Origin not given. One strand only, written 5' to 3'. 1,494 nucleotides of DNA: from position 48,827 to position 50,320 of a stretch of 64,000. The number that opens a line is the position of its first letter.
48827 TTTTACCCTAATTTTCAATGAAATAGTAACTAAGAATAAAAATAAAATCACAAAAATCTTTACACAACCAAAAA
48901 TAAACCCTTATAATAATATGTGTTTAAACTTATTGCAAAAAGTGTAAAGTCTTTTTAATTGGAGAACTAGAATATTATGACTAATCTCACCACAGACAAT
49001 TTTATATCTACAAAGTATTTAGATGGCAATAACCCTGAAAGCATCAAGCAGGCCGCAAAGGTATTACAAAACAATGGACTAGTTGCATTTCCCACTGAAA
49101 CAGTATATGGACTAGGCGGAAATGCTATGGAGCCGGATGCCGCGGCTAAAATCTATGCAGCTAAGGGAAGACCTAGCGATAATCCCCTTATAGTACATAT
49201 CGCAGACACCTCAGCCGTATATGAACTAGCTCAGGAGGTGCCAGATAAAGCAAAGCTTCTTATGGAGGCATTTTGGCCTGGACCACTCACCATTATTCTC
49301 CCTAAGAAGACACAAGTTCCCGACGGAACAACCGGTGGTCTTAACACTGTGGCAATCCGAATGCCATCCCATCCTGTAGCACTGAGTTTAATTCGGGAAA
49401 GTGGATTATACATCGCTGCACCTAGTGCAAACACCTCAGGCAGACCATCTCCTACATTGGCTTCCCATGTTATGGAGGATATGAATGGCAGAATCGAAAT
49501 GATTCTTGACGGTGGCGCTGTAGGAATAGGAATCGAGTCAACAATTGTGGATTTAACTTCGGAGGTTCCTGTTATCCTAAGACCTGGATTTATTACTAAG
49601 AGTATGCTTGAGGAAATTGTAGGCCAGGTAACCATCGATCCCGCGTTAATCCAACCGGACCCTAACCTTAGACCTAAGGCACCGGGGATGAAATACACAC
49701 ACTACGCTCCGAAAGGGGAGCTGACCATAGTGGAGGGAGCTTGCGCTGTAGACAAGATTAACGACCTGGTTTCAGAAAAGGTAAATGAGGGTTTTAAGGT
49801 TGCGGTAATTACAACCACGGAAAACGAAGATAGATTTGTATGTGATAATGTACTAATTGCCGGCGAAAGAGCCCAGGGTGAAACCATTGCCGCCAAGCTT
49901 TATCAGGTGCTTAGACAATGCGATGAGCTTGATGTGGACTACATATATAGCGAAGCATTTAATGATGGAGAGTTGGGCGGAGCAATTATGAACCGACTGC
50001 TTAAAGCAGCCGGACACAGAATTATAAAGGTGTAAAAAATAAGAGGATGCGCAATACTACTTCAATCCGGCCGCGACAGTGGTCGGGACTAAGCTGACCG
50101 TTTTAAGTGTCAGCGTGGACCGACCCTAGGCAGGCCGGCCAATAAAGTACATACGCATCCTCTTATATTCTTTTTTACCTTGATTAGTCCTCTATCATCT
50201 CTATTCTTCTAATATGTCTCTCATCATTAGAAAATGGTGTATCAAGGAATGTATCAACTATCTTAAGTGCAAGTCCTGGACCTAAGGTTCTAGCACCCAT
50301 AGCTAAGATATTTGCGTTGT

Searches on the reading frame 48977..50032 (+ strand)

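Call 78: search_protein_families(library=pfam, proteins=[window:48977-50032:+])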
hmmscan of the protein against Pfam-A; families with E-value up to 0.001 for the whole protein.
window:48977-50032:+ (352 aa): 2 families
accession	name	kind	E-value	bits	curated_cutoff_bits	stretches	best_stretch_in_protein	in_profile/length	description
PF01300.24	Sua5_yciO_yrdC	-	2.7e-60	203.3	25.1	1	29-204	2-178/178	Telomere recombination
PF03481.19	Sua5_C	-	4.5e-35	121.6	22.9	1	206-346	1-136/136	Threonylcarbamoyl-AMP synthase, C-terminal domain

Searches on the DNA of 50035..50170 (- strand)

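Call 70: search_dna_similar(query=window:50035-50170:-, collection=plasmids, mode=distant, max_rows=10)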
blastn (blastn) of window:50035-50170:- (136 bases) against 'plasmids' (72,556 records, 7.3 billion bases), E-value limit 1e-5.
No match.
